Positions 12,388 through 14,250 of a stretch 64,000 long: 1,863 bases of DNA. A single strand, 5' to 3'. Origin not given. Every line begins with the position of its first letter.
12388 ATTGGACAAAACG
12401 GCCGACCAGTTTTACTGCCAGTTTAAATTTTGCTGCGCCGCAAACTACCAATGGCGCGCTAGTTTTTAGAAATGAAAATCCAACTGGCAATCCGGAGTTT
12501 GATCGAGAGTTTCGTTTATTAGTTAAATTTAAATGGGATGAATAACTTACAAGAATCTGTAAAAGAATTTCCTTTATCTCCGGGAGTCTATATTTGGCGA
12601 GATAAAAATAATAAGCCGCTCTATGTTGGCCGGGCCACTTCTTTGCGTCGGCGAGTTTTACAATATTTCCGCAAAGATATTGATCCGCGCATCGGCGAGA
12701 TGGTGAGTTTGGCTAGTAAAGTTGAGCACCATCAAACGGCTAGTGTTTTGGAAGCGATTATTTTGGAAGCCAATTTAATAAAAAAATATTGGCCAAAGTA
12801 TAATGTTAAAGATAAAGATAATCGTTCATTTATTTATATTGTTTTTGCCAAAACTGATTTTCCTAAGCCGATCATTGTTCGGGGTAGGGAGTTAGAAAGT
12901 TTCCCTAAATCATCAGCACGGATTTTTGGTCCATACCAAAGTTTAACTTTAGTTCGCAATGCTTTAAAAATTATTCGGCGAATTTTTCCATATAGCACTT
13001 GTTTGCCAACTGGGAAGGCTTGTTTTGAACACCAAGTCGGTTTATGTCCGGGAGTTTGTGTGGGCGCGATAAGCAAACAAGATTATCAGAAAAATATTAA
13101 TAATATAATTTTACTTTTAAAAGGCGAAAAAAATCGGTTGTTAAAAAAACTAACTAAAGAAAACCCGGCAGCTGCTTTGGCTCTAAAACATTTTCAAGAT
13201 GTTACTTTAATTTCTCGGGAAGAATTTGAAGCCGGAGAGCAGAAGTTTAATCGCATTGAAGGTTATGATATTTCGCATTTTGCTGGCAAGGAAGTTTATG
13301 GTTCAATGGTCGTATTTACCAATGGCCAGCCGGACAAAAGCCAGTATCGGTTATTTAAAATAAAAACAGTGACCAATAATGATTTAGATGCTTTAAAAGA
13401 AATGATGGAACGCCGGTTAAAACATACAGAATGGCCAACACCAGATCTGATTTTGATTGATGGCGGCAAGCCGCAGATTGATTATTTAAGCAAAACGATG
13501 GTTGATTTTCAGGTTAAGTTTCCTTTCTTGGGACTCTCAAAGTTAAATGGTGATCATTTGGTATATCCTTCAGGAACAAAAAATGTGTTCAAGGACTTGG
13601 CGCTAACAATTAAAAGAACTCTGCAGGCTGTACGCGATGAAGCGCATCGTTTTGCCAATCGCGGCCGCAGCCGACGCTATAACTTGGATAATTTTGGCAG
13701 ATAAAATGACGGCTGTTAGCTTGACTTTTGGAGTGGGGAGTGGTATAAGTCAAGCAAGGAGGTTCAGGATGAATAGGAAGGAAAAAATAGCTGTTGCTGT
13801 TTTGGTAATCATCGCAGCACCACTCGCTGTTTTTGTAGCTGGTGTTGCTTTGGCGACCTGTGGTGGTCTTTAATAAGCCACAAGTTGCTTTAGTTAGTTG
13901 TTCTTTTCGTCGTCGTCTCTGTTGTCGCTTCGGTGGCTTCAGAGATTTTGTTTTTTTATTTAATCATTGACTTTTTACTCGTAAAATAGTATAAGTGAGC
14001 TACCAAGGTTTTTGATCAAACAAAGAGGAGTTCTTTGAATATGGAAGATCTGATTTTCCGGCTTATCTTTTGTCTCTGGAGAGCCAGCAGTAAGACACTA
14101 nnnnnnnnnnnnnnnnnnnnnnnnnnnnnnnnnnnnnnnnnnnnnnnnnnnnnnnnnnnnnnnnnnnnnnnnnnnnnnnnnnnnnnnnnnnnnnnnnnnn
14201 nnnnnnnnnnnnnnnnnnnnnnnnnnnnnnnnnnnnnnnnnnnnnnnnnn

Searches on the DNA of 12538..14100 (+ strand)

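Call 5: search_rna_families(source=window, start=13600, end=14100, threshold=evalue, max_evalue=10)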
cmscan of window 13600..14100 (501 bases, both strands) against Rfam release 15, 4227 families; matches with E-value up to 10: 3.
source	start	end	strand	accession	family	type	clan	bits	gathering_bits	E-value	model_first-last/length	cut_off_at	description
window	13794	13816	-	RF02476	GlsR7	Gene; snRNA; snoRNA; CD-box;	-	14.9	75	1.6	1-59/59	no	Small nucleolar RNA GlsR7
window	13859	13881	+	RF00670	mir-105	Gene; miRNA;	-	13.8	68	9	30-52/81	no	mir-105 microRNA precursor family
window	14063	14092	-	RF02191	TCL6_1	Gene; lncRNA;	-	10.9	60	7.3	84-113/113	no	T-cell leukemia/lymphoma 6 conserved region 1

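Call 67: search_rna_families(sources=[L001, L009, L005], threshold=gathering)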
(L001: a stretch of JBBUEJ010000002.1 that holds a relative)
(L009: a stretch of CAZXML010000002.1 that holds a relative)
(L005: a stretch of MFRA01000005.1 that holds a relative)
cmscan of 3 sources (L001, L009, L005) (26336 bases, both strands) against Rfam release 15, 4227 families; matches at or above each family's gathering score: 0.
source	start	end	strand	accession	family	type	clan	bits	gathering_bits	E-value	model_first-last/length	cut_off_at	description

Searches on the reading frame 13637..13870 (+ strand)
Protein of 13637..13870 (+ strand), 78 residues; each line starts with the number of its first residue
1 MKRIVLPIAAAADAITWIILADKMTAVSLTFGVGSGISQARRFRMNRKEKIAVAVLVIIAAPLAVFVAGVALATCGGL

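Call 9: search_protein_families(library=pfam, proteins=[window:13637-13870:+], max_evalue=1)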
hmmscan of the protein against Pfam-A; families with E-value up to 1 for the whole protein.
seq(78 aa): 1 family
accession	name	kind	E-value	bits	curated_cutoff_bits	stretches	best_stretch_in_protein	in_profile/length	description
PF11239.13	DUF3040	-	0.35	11.6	24.7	1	42-74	34-67/84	Protein of unknown function (DUF3040)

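Call 10: search_protein_families(library=ncbifam, proteins=[window:13637-13870:+], max_evalue=1)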
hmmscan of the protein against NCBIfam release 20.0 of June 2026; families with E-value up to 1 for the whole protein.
seq(78 aa): 1 family
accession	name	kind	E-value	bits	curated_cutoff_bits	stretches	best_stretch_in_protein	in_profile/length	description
NF043081.1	MMSYN1_0165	equivalog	0.028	13.4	350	1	24-70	185-231/388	oligopeptide ABC transporter permease OppB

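Call 11: find_encoding_contigs(protein=window:13637-13870:+, flank=3000, max_places=10)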
Protein seq(78 aa) (78 aa): no gene with exactly this product is on record in the collection.

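Call 14: find_homologous_proteins(query=window:13637-13870:+, max_evalue=10)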
Query seq(78 aa) (78 aa): 1 proteins with E <= 10 among 2 candidates.
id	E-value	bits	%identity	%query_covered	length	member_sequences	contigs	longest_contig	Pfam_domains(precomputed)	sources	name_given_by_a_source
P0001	6.8e-27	110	98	76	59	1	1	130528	-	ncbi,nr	ncbi:MAG TPA: hypothetical protein VLK22_03505 [Candidatus Udaeobacter sp.]|nr:hypothetical protein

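Call 19: find_encoding_contigs(protein=P0001, flank=6000, max_places=10)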
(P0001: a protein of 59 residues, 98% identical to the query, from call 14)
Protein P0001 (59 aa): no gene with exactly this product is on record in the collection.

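Call 21: find_related_loci(query=P0001, collection=metagenome_contigs, flank=4000)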
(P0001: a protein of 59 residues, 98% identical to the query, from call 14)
Query P0001 (59 aa) in metagenome_contigs; peptide patterns used: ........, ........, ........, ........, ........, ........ (x = any residue, [..] = any of these).
600 stretches matched a pattern, but none encodes a relative of the query by tblastn (E <= 1e-3).
